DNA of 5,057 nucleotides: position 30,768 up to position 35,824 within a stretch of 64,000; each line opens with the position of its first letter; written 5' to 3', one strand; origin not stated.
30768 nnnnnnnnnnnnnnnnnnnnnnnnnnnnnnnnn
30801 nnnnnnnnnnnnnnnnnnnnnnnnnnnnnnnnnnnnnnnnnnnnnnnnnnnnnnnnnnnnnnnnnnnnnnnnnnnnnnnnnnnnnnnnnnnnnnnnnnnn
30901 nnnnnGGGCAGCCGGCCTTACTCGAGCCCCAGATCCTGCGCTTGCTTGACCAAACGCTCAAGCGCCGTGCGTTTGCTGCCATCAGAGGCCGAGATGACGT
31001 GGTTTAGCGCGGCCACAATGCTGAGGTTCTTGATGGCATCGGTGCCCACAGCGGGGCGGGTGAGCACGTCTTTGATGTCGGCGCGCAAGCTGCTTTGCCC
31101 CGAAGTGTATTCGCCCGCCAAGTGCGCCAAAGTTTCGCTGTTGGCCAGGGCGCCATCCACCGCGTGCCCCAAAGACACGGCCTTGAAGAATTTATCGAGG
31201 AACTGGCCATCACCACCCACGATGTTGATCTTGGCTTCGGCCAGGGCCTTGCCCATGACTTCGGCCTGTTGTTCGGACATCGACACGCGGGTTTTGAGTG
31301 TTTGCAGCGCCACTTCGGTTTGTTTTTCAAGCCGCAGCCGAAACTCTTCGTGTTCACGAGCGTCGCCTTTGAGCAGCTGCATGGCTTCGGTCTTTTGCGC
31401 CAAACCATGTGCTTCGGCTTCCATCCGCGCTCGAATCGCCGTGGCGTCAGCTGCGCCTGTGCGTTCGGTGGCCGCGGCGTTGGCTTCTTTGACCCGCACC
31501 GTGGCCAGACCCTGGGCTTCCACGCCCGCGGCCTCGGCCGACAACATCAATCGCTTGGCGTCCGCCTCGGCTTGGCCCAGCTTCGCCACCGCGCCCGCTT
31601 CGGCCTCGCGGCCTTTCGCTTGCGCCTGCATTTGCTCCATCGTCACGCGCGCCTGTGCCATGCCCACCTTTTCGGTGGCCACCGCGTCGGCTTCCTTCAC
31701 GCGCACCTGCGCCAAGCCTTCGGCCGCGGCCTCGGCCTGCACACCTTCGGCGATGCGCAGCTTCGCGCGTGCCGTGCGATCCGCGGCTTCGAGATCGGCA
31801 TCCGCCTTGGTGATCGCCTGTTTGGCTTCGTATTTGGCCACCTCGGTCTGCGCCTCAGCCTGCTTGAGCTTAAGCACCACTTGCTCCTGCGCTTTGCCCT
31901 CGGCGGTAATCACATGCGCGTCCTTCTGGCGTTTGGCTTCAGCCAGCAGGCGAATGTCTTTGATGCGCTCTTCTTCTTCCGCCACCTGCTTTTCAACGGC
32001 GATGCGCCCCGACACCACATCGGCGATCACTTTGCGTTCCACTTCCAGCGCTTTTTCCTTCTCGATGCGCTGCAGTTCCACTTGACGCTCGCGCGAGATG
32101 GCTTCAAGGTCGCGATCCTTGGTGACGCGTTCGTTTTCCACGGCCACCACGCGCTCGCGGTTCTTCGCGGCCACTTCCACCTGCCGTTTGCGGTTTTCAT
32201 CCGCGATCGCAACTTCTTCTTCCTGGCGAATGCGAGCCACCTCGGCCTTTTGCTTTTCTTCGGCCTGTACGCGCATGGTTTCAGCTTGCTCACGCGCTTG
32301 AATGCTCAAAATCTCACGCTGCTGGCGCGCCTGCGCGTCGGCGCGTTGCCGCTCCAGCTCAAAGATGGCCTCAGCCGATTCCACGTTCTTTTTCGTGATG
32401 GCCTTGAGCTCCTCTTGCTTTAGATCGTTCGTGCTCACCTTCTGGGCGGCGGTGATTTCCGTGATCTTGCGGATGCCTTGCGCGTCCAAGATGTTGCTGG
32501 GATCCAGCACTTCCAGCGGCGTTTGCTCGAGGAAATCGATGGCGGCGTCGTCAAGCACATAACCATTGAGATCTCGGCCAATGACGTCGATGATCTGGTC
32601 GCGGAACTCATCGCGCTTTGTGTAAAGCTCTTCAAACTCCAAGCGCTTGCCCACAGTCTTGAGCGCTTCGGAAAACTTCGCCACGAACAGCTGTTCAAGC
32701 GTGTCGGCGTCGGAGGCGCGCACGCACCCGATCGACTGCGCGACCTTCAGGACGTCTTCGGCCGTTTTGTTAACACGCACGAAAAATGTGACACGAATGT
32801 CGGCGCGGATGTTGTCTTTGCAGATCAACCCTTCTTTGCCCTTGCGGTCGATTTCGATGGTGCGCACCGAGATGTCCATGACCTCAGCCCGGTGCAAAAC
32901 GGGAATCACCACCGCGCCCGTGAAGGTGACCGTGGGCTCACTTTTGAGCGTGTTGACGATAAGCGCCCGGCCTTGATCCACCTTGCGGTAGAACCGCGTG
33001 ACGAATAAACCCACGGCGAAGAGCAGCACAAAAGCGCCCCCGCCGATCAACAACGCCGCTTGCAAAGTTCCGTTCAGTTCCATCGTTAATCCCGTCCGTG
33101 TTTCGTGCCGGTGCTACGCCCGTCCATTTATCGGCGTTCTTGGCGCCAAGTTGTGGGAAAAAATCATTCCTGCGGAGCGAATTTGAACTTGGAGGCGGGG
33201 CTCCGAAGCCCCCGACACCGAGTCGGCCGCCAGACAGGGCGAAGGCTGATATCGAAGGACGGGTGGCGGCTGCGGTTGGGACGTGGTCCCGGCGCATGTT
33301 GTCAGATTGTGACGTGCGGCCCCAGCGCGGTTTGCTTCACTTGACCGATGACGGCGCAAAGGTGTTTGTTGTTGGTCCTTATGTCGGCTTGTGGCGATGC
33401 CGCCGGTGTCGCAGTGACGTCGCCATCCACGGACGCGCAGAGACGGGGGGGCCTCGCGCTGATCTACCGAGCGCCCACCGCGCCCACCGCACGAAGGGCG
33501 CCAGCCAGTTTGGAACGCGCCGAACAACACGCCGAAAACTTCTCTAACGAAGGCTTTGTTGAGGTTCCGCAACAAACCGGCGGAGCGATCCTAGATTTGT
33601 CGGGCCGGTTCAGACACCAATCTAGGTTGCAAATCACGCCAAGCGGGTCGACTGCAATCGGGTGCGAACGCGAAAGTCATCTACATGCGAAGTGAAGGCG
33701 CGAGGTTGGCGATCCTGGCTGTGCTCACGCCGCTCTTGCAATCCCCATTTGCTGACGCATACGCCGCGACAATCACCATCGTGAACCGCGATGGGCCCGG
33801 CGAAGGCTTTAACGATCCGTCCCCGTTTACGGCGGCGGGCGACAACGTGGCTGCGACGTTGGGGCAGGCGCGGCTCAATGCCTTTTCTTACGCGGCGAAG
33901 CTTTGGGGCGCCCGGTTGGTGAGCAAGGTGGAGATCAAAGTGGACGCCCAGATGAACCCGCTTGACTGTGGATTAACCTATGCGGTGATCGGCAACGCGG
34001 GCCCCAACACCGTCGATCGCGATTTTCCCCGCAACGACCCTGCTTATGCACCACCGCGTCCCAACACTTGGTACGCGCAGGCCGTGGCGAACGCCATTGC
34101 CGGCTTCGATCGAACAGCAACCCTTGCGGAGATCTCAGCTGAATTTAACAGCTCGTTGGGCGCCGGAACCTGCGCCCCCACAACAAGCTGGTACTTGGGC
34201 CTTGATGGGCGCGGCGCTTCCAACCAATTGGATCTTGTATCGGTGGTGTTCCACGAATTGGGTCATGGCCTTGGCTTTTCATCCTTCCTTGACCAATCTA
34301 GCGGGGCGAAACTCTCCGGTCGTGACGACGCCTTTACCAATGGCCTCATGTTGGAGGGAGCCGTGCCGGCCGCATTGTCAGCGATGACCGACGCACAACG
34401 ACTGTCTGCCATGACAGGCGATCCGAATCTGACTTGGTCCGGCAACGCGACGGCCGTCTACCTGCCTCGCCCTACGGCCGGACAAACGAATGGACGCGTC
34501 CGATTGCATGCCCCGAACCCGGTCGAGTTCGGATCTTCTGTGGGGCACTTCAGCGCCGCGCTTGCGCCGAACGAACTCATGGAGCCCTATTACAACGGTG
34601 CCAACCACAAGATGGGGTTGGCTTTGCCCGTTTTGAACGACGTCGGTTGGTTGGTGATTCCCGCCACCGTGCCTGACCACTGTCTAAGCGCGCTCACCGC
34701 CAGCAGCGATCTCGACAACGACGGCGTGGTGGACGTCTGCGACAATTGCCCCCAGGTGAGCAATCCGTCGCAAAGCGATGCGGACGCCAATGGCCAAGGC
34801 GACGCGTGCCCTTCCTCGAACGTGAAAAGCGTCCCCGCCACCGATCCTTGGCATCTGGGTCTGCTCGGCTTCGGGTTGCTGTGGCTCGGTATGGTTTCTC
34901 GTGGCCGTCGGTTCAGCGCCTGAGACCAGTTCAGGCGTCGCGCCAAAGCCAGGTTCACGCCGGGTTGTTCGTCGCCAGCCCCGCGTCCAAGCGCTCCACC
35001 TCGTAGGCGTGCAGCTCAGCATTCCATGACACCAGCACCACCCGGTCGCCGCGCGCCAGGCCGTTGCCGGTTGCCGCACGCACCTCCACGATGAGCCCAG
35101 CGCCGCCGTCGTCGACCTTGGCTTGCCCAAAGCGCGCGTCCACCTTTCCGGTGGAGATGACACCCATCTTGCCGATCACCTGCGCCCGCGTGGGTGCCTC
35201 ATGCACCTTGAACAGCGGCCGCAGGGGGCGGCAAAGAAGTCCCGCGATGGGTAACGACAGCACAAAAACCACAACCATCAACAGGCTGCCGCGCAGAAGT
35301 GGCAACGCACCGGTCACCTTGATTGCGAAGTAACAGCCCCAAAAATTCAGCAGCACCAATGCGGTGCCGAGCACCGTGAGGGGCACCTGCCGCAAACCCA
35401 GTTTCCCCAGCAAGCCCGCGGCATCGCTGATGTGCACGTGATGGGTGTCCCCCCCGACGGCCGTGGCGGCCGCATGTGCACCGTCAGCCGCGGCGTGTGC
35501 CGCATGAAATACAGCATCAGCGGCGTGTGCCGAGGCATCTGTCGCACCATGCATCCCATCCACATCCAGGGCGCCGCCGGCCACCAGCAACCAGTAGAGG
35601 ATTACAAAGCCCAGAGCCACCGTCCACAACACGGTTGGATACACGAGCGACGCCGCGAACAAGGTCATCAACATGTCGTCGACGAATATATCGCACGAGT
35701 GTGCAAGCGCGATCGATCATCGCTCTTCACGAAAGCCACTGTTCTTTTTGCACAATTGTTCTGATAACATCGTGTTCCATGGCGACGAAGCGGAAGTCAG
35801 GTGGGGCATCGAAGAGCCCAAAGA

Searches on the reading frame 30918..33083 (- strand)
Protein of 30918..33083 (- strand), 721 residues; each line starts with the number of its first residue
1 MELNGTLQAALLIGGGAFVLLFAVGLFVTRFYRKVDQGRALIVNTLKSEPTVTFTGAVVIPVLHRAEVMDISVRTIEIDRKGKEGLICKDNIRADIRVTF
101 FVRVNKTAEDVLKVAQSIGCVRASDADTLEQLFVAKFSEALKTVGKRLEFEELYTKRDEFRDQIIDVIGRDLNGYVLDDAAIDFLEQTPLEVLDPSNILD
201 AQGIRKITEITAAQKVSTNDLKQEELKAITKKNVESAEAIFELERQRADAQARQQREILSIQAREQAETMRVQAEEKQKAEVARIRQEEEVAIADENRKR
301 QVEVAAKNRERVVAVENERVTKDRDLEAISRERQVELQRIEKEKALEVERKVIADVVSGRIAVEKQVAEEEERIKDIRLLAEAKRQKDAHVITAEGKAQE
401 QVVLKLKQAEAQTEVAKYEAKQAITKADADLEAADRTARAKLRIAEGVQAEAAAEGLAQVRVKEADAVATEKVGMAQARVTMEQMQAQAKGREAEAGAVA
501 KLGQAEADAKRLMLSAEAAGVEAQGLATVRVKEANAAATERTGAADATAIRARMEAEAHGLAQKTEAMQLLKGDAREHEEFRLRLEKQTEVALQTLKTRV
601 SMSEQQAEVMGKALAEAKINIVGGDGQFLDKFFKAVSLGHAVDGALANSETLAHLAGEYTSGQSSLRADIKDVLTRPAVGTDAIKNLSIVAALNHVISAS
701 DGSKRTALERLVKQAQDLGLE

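Call 5: search_protein_families(library=pfam, proteins=[window:30918-33083:-], max_evalue=0.01)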
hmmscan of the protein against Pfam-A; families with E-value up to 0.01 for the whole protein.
window:30918-33083:- (721 aa): 0 families

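Call 6: search_protein_families(library=ncbifam, proteins=[window:30918-33083:-], max_evalue=0.01)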
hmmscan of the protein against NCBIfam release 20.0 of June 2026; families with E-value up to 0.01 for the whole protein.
window:30918-33083:- (721 aa): 0 families

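Call 8: search_protein_families(library=padloc, proteins=[window:30918-33083:-], max_evalue=1)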
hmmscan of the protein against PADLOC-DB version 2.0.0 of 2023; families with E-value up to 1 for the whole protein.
window:30918-33083:- (721 aa): 0 families

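Call 18: search_solved_structures(query=window:30918-33083:-, max_evalue=1)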
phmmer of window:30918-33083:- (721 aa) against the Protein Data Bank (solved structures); distinct sequences matched with E-value up to 1: 3.
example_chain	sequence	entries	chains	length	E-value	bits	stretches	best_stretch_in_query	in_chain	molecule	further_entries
9l3g_A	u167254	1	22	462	0.00043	22.3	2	39-351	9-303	Flotillin-1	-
9bq2_B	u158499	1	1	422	0.00048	22.2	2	39-351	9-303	Flotillin-1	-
8z5g_A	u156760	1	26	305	0.61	11.9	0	367-489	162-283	Protein QmcA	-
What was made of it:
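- On YqiK-type flotillin (the upstream gene): Flotillin-1 (9l3g) E=4e-4 (call 18)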

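Call 19: search_protein_families(library=pfam, proteins=[window:30918-33083:-], max_evalue=10)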
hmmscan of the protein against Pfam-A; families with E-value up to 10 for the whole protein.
window:30918-33083:- (721 aa): 0 families

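Call 89: list_cluster_members(proteins=[P0001, window:30918-33083:-, window:34955-35674:-])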
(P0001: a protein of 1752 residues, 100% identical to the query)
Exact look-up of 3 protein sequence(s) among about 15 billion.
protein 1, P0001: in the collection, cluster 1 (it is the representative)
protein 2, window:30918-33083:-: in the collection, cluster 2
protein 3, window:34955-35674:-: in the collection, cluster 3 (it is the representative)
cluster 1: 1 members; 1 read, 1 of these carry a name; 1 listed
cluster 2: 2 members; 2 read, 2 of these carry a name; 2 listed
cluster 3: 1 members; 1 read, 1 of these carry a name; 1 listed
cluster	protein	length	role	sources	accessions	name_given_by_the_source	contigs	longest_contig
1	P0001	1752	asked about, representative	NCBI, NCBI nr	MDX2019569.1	MAG: DNA repair ATPase [Deltaproteobacteria bacterium] | DNA repair ATPase [Deltaproteobacteria bacterium]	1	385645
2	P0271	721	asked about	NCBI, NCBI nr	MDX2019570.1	MAG: hypothetical protein SF187_04965 [Deltaproteobacteria bacterium] | hypothetical protein [Deltaproteobacteria bacterium]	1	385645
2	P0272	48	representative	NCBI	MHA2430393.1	MAG: hypothetical protein ACXACC_05085 [Promethearchaeota archaeon]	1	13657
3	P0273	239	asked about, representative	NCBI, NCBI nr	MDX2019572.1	MAG: hypothetical protein SF187_04975 [Deltaproteobacteria bacterium] | hypothetical protein [Deltaproteobacteria bacterium]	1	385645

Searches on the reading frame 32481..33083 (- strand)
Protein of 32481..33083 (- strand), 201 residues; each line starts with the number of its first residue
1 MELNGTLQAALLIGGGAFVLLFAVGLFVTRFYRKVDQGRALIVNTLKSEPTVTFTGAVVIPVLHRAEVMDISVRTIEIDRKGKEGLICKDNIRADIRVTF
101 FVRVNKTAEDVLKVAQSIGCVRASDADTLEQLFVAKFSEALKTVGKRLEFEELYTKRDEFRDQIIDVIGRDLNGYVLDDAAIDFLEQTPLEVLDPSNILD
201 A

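Call 19: search_protein_families(library=pfam, proteins=[window:32481-33083:-], max_evalue=10)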
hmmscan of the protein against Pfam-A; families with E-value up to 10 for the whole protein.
window:32481-33083:- (201 aa): 1 family
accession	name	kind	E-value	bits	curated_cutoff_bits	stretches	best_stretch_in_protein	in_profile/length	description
PF01145.31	Band_7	-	5.1e-13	49.9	23.6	1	34-175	2-133/176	SPFH domain / Band 7 family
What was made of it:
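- On YqiK-type flotillin (the upstream gene): Band_7 E=5e-13 on aa 1-201 (call 19).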

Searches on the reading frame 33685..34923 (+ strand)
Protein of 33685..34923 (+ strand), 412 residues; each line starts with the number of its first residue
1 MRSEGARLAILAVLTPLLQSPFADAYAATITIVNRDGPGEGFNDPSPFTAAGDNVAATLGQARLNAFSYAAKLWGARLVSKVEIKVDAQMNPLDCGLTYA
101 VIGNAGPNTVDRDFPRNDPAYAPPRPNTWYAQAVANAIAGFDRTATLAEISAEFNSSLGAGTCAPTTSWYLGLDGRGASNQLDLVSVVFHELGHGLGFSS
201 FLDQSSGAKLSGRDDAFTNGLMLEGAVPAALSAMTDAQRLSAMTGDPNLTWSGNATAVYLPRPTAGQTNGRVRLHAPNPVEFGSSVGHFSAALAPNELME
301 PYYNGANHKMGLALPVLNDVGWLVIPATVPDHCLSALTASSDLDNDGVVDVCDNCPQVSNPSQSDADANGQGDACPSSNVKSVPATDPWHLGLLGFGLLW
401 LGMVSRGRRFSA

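Call 5: search_protein_families(library=pfam, proteins=[window:33685-34923:+], max_evalue=0.01)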
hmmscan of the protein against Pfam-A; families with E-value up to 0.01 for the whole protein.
window:33685-34923:+ (412 aa): 1 family
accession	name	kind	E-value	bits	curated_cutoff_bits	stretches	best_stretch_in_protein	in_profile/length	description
PF02412.23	TSP_3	-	8.1e-08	32.3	25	1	340-363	13-36/36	Thrombospondin type 3 repeat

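Call 6: search_protein_families(library=ncbifam, proteins=[window:33685-34923:+], max_evalue=0.01)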
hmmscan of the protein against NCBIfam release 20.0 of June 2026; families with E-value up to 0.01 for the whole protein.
window:33685-34923:+ (412 aa): 3 families
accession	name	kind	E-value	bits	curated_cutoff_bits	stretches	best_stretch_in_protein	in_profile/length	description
NF038122.1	metallo_LGF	subfamily_domain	5.3e-12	46.4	80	1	64-220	4-172/274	NF038122 family metalloprotease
NF047638.1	throspo3_MtsC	equivalog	1.6e-08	33.8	350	1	339-376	63-100/428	cell-cell cohesion MYXO-CTERM protein MtsC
NF045500.1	Omp28_seleno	equivalog_domain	4.3e-07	29.6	200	1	340-379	272-311/377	Omp28-related selenoprotein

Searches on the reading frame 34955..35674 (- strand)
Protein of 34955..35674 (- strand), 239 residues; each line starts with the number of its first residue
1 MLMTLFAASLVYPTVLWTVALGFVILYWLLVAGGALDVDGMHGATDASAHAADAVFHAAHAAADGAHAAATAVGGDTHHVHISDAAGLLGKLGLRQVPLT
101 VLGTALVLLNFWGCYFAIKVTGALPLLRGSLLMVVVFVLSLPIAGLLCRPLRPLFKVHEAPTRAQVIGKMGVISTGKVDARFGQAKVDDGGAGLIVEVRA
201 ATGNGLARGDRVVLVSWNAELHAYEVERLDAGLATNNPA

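Call 5: search_protein_families(library=pfam, proteins=[window:34955-35674:-], max_evalue=0.01)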
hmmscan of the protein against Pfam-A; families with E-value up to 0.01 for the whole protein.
window:34955-35674:- (239 aa): 0 families

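Call 6: search_protein_families(library=ncbifam, proteins=[window:34955-35674:-], max_evalue=0.01)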
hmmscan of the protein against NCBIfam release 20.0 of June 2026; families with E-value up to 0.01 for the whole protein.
window:34955-35674:- (239 aa): 0 families

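Call 34: search_protein_families(library=pfam, proteins=[window:34955-35674:-], max_evalue=10)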
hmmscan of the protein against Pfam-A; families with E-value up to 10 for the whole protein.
window:34955-35674:- (239 aa): 1 family
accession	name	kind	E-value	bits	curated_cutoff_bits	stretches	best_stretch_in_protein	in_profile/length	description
PF00335.26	Tetraspanin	-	7.9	6.5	32.1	1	96-142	47-92/225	Tetraspanin family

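Call 40: search_solved_structures(query=A3, max_evalue=10)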
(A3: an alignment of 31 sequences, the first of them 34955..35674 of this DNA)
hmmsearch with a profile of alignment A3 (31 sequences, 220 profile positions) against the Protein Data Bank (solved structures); distinct sequences matched with E-value up to 10: 4.
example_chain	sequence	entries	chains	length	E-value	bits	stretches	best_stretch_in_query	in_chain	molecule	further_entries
2k14_A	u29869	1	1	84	0.74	12.2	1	144-204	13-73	YuaF protein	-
1bha_A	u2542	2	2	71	2.2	10.6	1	2-30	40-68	BACTERIORHODOPSIN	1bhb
8vxu_A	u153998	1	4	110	6.9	9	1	81-140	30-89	Multidrug resistance protein, SMR family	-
6wk5_B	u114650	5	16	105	8.8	8.7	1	81-140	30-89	Multidrug resistance protein, SMR family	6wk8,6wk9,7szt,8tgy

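Call 41: search_protein_families(library=pfam, alignment_id=A3, max_evalue=1)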
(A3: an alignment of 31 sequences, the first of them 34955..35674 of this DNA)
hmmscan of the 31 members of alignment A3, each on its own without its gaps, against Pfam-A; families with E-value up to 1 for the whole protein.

A. member 1, window:34955-35674:- (239 aa): 0 families

B. families by the number of members that match (of 31 scanned): 17 families
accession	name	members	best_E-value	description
PF21001.2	YqiJ_N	10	0.00052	Inner membrane protein YqiJ, N-terminal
PF09991.14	DUF2232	3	0.026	Predicted membrane protein (DUF2232)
PF09981.14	DUF2218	3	0.035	Uncharacterized protein conserved in bacteria (DUF2218)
PF01957.25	NfeD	2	0.021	NfeD-like C-terminal, partner-binding domain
PF08909.16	DUF1854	2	0.079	Domain of unknown function (DUF1854)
PF08438.16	YGR210-like_G4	1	0.0084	Obg-like GTPase YGR210-like, G4 motif-containing domain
PF05279.16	Asp-B-Hydro_N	1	0.041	Aspartyl beta-hydroxylase N-terminal region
PF11992.13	TgpA_N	1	0.044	TgpA N-terminal domain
PF00018.34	SH3_1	1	0.061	SH3 domain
PF19660.4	DUF6163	1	0.073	Family of unknown function (DUF6163)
PF11292.14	DUF3093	1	0.12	Protein of unknown function (DUF3093)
PF14651.12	Lipocalin_7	1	0.24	Lipocalin / cytosolic fatty-acid binding protein family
PF15682.10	Mustang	1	0.28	Musculoskeletal, temporally activated-embryonic nuclear protein 1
PF19862.4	DUF6336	1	0.31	Family of unknown function (DUF6336)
PF19982.4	DUF6418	1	0.37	Family of unknown function (DUF6418)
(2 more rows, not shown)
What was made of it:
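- On YqiJ/NfeD2 (the 239-aa gene): The top PDB hit is YuaF (2k14), which is weak at E=0.74 (calls 40, 41)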
